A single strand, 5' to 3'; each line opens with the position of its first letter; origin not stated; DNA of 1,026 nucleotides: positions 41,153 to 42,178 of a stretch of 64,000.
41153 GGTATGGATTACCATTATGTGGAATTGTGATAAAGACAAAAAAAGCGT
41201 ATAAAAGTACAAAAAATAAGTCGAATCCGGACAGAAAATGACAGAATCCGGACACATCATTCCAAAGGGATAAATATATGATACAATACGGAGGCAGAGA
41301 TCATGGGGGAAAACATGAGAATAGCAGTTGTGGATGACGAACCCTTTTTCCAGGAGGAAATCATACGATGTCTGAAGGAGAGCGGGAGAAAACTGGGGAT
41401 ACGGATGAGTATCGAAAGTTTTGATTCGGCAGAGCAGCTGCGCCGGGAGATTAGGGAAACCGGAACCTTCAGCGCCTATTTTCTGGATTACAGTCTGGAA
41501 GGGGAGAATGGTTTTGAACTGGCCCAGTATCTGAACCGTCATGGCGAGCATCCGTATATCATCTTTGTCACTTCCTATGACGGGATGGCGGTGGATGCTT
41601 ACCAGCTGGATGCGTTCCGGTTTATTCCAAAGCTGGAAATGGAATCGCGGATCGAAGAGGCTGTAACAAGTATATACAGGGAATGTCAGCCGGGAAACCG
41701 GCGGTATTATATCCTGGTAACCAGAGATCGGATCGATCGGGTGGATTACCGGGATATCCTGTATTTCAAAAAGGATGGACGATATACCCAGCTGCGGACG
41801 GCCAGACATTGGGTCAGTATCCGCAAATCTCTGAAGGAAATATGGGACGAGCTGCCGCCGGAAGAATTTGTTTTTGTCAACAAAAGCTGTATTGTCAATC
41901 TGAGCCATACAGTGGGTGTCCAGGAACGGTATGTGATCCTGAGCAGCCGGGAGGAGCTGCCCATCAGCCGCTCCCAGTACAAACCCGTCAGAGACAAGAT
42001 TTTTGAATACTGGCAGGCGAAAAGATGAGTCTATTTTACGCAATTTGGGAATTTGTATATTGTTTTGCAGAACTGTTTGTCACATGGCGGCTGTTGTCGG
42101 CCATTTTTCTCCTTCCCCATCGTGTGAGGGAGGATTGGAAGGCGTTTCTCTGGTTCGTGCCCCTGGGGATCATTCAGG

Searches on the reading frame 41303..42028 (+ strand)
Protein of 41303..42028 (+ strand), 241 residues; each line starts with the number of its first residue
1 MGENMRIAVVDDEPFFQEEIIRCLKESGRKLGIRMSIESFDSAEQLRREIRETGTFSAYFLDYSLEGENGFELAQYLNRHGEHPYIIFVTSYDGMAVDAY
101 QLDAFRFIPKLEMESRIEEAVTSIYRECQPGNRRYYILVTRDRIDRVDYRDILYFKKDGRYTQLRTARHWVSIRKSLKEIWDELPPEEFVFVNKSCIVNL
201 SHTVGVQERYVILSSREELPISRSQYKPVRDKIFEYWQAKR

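Call 6: search_protein_families(library=pfam, proteins=[window:41303-42028:+], max_evalue=0.01)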
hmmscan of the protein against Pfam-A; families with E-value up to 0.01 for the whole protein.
window:41303-42028:+ (241 aa): 2 families
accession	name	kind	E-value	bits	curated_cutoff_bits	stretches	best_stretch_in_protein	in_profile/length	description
PF04397.21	LytTR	-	8.2e-17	61.7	22.6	1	143-232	2-96/98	LytTr DNA-binding domain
PF00072.30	Response_reg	-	2e-14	54.1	30.2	1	7-121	1-110/111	Response regulator receiver domain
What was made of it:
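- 41315..42028 (+): RR1, a response regulator with receiver and LytTR domains. The ORF opens at 41303, but ATG 41315 (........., preceded by GGGGG) matches the start of the orthologue. Pfam LytTR 61.7 bits and Response_reg 54.1 bits (call 6).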

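Call 15: find_related_loci(query=window:41303-42028:+, collection=genome_contigs, flank=10000)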
Query window:41303-42028:+ (241 aa) in genome_contigs; peptide patterns used: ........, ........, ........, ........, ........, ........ (x = any residue, [..] = any of these).
95 stretches matched a pattern; 6 encode a relative of the query (tblastn E <= 1e-3); 6 distinct loci.
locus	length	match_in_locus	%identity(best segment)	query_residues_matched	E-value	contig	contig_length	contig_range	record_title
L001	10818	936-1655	72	2-241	1e-116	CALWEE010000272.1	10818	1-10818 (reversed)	MAG: uncultured Lachnospiraceae bacterium isolate BRZ_BR__bin142 genome assembly, contig: BRZ_BR__NODE_11458_length_1081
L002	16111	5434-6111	22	5-230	5e-14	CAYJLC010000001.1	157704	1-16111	MAG TPA_asm: uncultured Oscillospiraceae bacterium isolate ERP123703_co5_40 genome assembly, contig: NODE_16_length_1577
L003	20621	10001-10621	25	5-200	3e-8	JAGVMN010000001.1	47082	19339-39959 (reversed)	MAG: Bacteroidia bacterium isolate SW_48 c_000000079774, whole genome shotgun sequence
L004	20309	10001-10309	28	5-113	6e-8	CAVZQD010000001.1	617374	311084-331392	MAG: uncultured Solirubrobacterales bacterium isolate MFD09603.bin.2.270 genome assembly, contig: contig_12626, whole ge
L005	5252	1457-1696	31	7-93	5e-7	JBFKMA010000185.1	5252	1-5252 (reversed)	MAG: Albidovulum sp. isolate Mix_sand22.2022.08.D.28 k141_4963584_length_5252_cov_11.0000, whole genome shotgun sequence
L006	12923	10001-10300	27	6-110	9e-5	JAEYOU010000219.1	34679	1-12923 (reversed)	MAG: Proteobacteria bacterium isolate OH_CBB_164 k127_735552, whole genome shotgun sequence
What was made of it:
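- Tried and rejected: The GTDB genome scan gave one orthologous locus (call 15).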

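Call 21: find_homologous_proteins(query=window:41303-42028:+, max_evalue=1e-20)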
Query window:41303-42028:+ (241 aa): 25 proteins with E <= 1e-20 among 221 candidates.
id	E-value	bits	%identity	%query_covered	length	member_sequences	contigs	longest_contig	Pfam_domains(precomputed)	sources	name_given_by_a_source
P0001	3.0e-157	539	100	100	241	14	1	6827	PF04397.22,PF00072.31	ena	-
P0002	1.5e-106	373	71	98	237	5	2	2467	PF04397.22,PF00072.31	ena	-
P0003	7.2e-35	139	32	98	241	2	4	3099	PF04397.22,PF00072.31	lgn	-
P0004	8.0e-35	138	32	98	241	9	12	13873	PF04397.22,PF00072.31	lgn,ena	-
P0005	1.1e-34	138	32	98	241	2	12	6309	PF04397.22,PF00072.31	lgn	-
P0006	3.3e-34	136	32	98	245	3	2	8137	PF04397.22,PF00072.31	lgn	-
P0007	3.7e-34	136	33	98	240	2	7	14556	PF04397.22,PF00072.31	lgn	-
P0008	9.8e-34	135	34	98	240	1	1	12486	PF04397.22,PF00072.31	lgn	-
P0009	8.9e-33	132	33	98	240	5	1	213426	PF04397.22,PF00072.31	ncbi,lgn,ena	-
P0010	1.8e-32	131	33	98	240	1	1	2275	PF04397.22,PF00072.31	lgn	-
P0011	9.2e-32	128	31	98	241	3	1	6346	PF04397.22,PF00072.31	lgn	-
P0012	1.2e-31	128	32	98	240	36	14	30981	PF04397.22,PF00072.31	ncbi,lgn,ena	-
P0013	1.8e-31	127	32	98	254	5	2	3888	PF04397.22,PF00072.31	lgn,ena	-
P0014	5.0e-31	126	32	98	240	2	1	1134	PF04397.22,PF00072.31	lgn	-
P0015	1.1e-30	125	31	98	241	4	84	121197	PF04397.22,PF00072.31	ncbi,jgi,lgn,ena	-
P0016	1.2e-30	125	29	98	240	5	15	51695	PF04397.22,PF00072.31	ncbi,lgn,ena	-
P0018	3.8e-29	120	31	98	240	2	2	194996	PF04397.22,PF00072.31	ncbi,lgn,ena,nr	ncbi:MAG: LytTR family DNA-binding domain-containing protein [Eubacterium sp.]|nr:LytTR family DNA-b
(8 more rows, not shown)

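Call 23: find_encoding_contigs(protein=P0002, flank=10000, max_places=10)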
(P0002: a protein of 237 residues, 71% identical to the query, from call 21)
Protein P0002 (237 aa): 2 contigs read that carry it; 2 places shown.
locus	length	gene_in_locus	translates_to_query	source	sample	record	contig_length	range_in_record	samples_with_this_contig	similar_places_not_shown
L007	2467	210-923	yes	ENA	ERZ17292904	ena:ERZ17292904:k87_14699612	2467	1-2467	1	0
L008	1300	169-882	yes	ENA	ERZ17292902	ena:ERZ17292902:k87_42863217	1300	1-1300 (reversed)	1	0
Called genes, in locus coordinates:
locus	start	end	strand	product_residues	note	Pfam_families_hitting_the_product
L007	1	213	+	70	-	?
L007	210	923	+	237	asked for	PF00072:Response_reg, PF04397:LytTR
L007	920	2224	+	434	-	PF02518:HATPase_c (weak), PF14501:HATPase_c_5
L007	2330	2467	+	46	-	?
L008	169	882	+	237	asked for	PF00072:Response_reg, PF04397:LytTR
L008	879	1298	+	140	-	?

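Call 24: find_encoding_contigs(protein=P0001, flank=10000, max_places=10)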
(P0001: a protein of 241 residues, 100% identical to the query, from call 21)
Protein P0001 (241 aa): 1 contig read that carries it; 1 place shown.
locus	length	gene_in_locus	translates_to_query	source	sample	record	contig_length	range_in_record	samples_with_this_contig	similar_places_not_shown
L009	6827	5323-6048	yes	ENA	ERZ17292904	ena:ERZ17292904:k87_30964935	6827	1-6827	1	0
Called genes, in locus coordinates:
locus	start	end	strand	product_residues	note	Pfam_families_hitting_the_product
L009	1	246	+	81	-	?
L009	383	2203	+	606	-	PF00884:Sulfatase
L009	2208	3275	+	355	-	PF00149:Metallophos, PF12850:Metallophos_2 (faint)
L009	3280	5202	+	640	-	PF02463:SMC_N (faint), PF13175:AAA_15 (weak), PF13476:AAA_23, PF13514:AAA_27, PF20990:DUF2207_C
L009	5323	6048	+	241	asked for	PF00072:Response_reg, PF04397:LytTR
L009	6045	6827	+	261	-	?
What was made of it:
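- Tried and rejected: Contigs carrying P0001 and P0002 added nothing new (calls 23, 24).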

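Call 25: find_encoding_contigs(protein=P0009, flank=8000, max_places=2)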
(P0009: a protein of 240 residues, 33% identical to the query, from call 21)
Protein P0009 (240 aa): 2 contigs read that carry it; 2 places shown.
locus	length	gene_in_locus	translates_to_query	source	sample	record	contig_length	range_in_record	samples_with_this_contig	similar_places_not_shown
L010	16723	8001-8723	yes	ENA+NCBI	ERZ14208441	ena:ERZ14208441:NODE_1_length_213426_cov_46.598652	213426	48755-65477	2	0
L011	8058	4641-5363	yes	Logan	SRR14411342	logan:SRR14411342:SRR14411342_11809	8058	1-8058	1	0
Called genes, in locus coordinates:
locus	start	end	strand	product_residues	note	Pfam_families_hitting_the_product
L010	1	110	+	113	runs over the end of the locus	-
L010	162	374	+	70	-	-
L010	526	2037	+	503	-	PF22848:ASD1_dom, PF06964:Alpha-L-AF_C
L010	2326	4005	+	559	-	PF18947:HAMP_2 (faint), PF00672:HAMP, PF00015:MCPsignal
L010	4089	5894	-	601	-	PF00005:ABC_tran, PF02463:SMC_N (faint), PF13304:AAA_21 (faint)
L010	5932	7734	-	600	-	PF00005:ABC_tran, PF02463:SMC_N (faint), PF13304:AAA_21 (faint)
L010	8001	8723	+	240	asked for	PF00072:Response_reg, PF04397:LytTR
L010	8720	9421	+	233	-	PF02518:HATPase_c, PF14501:HATPase_c_5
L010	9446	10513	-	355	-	PF00478:IMPDH (faint), PF03060:NMO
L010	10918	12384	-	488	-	PF00370:FGGY_N, PF02782:FGGY_C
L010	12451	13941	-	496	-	PF02952:Fucose_iso_C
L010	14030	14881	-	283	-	PF02311:AraC_binding, PF07883:Cupin_2, PF12833:HTH_18, PF00165:HTH_AraC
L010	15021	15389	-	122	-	PF02502:LacAB_rpiB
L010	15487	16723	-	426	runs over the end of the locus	-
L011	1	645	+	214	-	?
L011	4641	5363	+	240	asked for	PF00072:Response_reg, PF04397:LytTR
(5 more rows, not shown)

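Call 26: find_encoding_contigs(protein=P0004, flank=8000, max_places=2)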
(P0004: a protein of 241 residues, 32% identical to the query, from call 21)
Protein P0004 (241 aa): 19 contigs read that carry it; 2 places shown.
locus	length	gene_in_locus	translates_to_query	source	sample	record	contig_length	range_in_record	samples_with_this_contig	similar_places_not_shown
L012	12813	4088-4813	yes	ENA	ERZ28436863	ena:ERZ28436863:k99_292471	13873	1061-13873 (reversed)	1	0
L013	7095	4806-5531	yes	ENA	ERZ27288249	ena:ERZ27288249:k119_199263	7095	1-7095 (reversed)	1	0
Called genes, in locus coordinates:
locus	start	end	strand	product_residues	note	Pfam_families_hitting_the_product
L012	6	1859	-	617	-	PF00005:ABC_tran, PF02463:SMC_N (faint), PF13304:AAA_21 (faint)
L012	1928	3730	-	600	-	PF00005:ABC_tran, PF02463:SMC_N (faint), PF13304:AAA_21 (faint)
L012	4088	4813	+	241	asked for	PF00072:Response_reg, PF04397:LytTR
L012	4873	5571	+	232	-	PF02518:HATPase_c (weak), PF14501:HATPase_c_5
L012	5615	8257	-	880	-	PF00512:HisKA, PF02518:HATPase_c, PF00072:Response_reg, PF01627:Hpt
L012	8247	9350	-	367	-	PF02608:Bmp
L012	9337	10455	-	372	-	PF02608:Bmp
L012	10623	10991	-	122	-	PF00072:Response_reg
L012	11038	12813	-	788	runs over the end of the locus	PF25873:WHD_MalT, PF17874:TPR_MalT, PF00196:GerE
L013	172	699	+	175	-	PF01782:RimM, PF05239:PRC, PF24986:PRC_RimM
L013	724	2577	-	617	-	PF00005:ABC_tran, PF02463:SMC_N (faint), PF13304:AAA_21 (faint)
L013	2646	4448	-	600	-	PF00005:ABC_tran, PF02463:SMC_N (faint), PF13304:AAA_21 (faint)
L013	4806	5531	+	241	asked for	PF00072:Response_reg, PF04397:LytTR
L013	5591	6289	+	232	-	PF02518:HATPase_c (weak), PF14501:HATPase_c_5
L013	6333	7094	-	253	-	?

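Call 27: find_encoding_contigs(protein=P0015, flank=8000, max_places=2)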
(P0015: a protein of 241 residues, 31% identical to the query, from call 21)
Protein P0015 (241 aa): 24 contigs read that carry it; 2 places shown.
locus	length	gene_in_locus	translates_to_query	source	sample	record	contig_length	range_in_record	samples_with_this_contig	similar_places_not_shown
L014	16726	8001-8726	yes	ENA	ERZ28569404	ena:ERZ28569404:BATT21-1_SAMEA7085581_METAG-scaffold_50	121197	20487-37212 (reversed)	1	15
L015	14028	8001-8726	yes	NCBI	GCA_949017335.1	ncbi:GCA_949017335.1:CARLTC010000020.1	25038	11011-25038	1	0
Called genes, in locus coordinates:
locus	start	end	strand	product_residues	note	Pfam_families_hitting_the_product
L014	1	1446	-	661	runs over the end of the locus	PF07719:TPR_2 (faint), PF00515:TPR_1 (faint), PF13414:TPR_11 (faint)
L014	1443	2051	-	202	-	-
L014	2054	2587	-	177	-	-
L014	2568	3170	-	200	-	-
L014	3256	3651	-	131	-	-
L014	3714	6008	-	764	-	-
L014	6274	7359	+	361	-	PF13576:Pentapeptide_3 (faint), PF13599:Pentapeptide_4 (weak), PF00805:Pentapeptide (weak)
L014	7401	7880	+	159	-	-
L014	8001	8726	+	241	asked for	PF00072:Response_reg, PF04397:LytTR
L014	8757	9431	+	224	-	PF02518:HATPase_c, PF14501:HATPase_c_5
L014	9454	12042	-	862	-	PF02687:FtsX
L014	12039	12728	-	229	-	PF02463:SMC_N (faint), PF13555:AAA_29 (weak), PF00005:ABC_tran, PF13304:AAA_21 (faint)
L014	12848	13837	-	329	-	PF00512:HisKA, PF02518:HATPase_c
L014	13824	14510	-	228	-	PF00072:Response_reg, PF00486:Trans_reg_C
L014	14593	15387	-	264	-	PF06182:ABC2_membrane_6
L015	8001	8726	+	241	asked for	PF00072:Response_reg, PF04397:LytTR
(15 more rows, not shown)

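Call 29: search_solved_structures(query=window:41303-42028:+, max_evalue=0.01, show_alignments=2)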
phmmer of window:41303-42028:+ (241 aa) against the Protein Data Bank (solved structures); distinct sequences matched with E-value up to 0.01: 13.
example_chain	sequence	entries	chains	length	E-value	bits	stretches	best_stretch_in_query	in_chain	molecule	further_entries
6m8o_A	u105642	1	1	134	2.5e-12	49.9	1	5-125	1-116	DNA-binding response regulator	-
2qv0_A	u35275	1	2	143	1.6e-11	47.3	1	2-121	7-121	Protein mrkE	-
4cbv_A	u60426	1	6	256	1.6e-06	30.9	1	5-233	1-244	COME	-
4mld_A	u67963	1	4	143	1.3e-05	28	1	5-111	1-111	Response regulator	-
4ml3_A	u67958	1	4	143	4.1e-05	26.3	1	5-111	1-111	Response regulator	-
3eul_A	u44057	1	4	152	0.00013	24.6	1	3-121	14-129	POSSIBLE NITRATE/NITRITE RESPONSE TRANSCRIPTIONAL REGULATORY PROTEIN NARL (DNA-binding res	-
3a0r_B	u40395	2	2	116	0.00039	23.1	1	6-111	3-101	Response regulator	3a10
3a0u_A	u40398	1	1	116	0.0004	23.1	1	6-111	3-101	Response regulator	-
3cz5_A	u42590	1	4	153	0.00051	22.7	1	5-124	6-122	Two-component response regulator, LuxR family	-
1yio_A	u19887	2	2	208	0.00068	22.3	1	7-122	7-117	response regulatory protein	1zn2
1zy2_A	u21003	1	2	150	0.0074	18.9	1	8-123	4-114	transcriptional regulator NtrC1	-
2lpm_A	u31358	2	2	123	0.0081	18.8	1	4-127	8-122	Two-component response regulator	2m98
4l4u_A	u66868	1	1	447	0.0097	18.6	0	2-122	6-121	Transcriptional regulator (NtrC family)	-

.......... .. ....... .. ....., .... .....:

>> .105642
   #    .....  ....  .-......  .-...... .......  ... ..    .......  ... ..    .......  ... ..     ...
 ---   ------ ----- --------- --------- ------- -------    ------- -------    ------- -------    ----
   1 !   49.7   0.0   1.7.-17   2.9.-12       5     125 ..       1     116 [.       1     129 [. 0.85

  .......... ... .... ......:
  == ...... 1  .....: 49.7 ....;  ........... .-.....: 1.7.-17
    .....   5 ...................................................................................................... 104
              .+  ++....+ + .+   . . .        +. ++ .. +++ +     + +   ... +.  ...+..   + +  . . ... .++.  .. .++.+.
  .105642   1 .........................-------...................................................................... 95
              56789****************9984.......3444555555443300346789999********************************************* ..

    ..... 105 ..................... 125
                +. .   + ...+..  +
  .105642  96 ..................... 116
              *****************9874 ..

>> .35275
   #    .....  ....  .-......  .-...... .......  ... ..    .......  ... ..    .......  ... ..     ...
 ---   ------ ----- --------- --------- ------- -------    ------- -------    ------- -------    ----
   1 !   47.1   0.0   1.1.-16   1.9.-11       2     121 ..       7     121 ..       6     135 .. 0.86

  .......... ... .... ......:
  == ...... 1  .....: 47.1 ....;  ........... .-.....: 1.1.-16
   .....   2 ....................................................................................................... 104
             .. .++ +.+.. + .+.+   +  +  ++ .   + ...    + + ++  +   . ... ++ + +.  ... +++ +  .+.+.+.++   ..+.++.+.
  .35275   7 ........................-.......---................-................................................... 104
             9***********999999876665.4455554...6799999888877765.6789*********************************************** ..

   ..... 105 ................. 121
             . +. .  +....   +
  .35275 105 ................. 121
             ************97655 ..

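Call 47: search_protein_families(library=ncbifam, proteins=[window:41315-42028:+], max_evalue=0.01)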
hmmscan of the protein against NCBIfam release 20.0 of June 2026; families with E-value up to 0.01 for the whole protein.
window:41315-42028:+ (237 aa): 9 families
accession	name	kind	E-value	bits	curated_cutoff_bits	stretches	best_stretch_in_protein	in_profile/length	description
NF010684.1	PRK14084.1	equivalog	4.6e-20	72.4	375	1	1-124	1-119/254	response regulator transcription factor LytR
NF008677.0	PRK11697.1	equivalog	1.6e-12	47.3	246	1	1-129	2-124/238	two-component system response regulator BtsR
NF046049.1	quorum_RR_AgrA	equivalog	7.3e-05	22.4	400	1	1-113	1-120/238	quorum-sensing response regulator AgrA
TIGR01818.1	ntrC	equivalog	0.0011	17.9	558.6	1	5-123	3-113/463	nitrogen regulation protein NR(I)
NF006900.1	PRK09390.1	equivalog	0.0014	18.2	255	1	3-129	7-128/203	response regulator FixJ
NF008176.1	PRK10923.1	equivalog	0.0017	17.1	620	1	5-122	8-117/469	nitrogen regulation protein NR(I)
NF053854.1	RespRegPhoBBctds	equivalog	0.004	16.5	270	1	3-90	1-82/225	two-component system response regulator PhoB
NF007005.1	PRK09468.1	equivalog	0.0044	16.5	331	1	2-88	5-84/237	osmolarity response regulator transcription factor OmpR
NF033791.1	ActR_PrrA_rreg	equivalog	0.006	16.6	250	1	4-119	5-115/173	ActR/PrrA/RegA family redox response regulator transcription factor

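Call 56: find_related_loci(query=A4, collection=metagenome_contigs, flank=8000)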
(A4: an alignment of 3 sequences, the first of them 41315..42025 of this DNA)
Query A4 (237 aa) in metagenome_contigs; peptide patterns used: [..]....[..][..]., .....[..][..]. (x = any residue, [..] = any of these).
600 stretches matched a pattern (row limit reached: there are more); 44 encode a relative of the query (tblastn E <= 1e-3); 44 distinct loci.
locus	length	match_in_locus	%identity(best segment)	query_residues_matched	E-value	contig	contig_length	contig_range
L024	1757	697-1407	43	1-237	3e-59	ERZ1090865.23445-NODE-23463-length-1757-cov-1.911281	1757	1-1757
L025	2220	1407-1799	37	3-143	3e-12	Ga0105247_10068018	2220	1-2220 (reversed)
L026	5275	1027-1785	24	1-232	3e-12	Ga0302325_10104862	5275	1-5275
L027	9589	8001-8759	24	1-232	3e-12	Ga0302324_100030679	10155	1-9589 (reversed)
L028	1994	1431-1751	39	3-113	7e-11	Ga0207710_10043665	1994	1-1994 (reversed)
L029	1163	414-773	30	2-122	7e-8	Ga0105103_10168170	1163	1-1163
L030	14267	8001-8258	30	3-88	2e-7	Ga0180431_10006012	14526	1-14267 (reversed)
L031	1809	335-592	33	3-88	1e-6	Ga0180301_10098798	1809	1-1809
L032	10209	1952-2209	31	3-88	3e-6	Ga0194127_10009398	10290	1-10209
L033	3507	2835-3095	31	3-88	4e-6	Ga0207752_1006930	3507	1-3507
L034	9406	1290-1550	34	3-88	4e-6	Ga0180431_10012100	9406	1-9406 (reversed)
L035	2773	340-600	31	2-88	5e-6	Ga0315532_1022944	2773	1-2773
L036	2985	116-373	31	3-88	5e-6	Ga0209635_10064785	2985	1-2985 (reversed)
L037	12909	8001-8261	31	3-88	7e-6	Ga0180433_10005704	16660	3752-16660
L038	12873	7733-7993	31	3-88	7e-6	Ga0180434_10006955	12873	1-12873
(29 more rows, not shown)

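Call 66: find_encoding_contigs(protein=P0012, flank=5000, max_places=1)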
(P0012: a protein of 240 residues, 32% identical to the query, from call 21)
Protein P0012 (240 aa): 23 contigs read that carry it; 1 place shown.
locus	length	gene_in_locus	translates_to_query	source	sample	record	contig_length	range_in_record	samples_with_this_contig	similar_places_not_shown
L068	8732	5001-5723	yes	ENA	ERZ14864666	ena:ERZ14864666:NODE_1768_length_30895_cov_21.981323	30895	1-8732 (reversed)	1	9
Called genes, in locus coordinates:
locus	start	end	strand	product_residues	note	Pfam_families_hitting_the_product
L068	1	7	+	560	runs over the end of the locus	PF00672:HAMP (faint), PF18947:HAMP_2 (faint), PF00015:MCPsignal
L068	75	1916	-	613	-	PF00005:ABC_tran, PF02463:SMC_N (faint), PF13304:AAA_21 (faint)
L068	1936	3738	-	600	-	PF00005:ABC_tran, PF02463:SMC_N (faint), PF13304:AAA_21 (faint)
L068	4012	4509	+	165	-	PF13274:SocA_Panacea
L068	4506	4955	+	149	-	-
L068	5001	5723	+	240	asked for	PF00072:Response_reg, PF04397:LytTR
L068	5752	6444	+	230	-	PF02518:HATPase_c, PF14501:HATPase_c_5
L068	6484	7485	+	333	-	PF00224:PK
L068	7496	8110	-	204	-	-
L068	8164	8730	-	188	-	?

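Call 67: find_encoding_contigs(protein=P0016, flank=5000, max_places=1)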
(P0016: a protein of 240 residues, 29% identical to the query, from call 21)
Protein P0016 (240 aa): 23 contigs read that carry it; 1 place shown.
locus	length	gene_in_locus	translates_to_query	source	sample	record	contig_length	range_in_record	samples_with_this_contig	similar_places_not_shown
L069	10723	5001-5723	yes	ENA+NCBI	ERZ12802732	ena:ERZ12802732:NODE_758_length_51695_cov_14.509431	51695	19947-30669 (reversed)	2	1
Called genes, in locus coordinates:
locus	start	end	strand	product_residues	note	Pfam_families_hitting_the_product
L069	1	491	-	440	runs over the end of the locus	PF00285:Citrate_synt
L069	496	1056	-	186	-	-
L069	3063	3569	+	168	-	PF06177:QueT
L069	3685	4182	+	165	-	PF14489:QueF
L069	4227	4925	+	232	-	PF02540:NAD_synthase (weak), PF06508:QueC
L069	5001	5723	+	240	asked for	PF00072:Response_reg, PF04397:LytTR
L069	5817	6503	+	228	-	PF02518:HATPase_c (weak), PF14501:HATPase_c_5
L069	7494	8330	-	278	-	PF12146:Hydrolase_4, PF00561:Abhydrolase_1, PF12697:Abhydrolase_6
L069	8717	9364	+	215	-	PF01648:ACPS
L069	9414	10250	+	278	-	PF13411:MerR_1, PF00376:MerR, PF09278:MerR-DNA-bind (weak), PF06445:GyrI-like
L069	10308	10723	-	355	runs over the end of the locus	PF01408:GFO_IDH_MocA, PF03447:NAD_binding_3 (weak), PF02894:GFO_IDH_MocA_C, PF22725:GFO_IDH_MocA_C3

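Call 68: find_encoding_contigs(protein=P0018, flank=5000, max_places=1)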
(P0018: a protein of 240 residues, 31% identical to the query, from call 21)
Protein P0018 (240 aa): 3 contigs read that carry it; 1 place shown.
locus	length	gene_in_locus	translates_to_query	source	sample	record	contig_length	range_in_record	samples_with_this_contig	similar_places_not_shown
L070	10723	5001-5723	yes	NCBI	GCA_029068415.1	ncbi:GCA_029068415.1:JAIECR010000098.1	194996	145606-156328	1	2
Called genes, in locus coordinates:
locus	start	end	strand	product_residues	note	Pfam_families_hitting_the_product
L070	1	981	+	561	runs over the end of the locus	PF00672:HAMP (weak), PF18947:HAMP_2 (faint), PF00015:MCPsignal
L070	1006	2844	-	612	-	PF00005:ABC_tran, PF02463:SMC_N (faint), PF13304:AAA_21 (faint)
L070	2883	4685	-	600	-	PF00005:ABC_tran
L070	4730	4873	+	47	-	-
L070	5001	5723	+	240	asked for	PF00072:Response_reg, PF04397:LytTR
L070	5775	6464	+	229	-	PF02518:HATPase_c, PF14501:HATPase_c_5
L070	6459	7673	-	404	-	-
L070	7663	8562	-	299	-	PF00005:ABC_tran, PF13304:AAA_21 (weak)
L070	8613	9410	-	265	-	-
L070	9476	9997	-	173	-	PF04542:Sigma70_r2, PF08281:Sigma70_r4_2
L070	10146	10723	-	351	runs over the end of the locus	PF00478:IMPDH (faint), PF03060:NMO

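Call 69: find_encoding_contigs(protein=P0007, flank=5000, max_places=1)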
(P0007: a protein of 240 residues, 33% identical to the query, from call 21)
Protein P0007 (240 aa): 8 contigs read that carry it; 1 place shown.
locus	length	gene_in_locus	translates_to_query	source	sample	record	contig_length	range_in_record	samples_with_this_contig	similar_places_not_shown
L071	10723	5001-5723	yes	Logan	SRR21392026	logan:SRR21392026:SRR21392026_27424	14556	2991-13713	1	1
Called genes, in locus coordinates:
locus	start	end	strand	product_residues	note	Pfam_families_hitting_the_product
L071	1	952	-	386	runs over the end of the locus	PF07195:FliD_C (faint)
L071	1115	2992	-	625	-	PF00005:ABC_tran, PF02463:SMC_N (faint), PF13304:AAA_21 (faint)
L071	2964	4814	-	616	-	PF00005:ABC_tran, PF02463:SMC_N (faint), PF13304:AAA_21 (faint)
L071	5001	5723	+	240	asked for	PF00072:Response_reg, PF04397:LytTR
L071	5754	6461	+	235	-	PF02518:HATPase_c, PF14501:HATPase_c_5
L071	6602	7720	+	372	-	PF04392:ABC_sub_bind, PF13407:Peripla_BP_4 (faint)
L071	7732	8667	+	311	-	PF02653:BPD_transp_2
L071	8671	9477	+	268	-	PF00005:ABC_tran, PF02463:SMC_N (weak), PF13304:AAA_21 (faint)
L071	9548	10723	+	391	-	PF02163:Peptidase_M50 (weak)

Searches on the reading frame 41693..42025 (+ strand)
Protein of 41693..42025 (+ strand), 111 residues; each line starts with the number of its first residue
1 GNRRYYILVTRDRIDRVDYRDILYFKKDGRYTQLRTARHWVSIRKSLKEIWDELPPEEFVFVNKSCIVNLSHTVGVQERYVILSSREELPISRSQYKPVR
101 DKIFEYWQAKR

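Call 60: search_solved_structures(query=window:41693-42025:+, max_evalue=10, show_alignments=4)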
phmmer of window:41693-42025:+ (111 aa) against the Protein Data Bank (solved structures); distinct sequences matched with E-value up to 10: 1.
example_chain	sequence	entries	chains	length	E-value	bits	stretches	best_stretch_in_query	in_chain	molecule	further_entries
3d6w_A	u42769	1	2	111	0.049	17.1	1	8-95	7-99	Methyl-accepting/DNA response regulator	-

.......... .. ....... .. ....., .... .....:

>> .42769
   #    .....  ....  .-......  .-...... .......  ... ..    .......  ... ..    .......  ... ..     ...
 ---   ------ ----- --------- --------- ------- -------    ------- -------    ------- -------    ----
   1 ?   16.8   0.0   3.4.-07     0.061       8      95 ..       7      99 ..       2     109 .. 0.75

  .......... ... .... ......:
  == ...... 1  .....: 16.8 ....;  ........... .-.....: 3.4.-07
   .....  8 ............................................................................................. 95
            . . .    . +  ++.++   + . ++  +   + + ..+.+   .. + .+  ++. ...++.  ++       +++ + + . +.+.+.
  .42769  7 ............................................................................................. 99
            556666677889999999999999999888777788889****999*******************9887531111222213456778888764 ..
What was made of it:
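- Tried and rejected: They did not find AgrA, so no residue-level comparison of DNA contacts was made (calls 29, 60).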
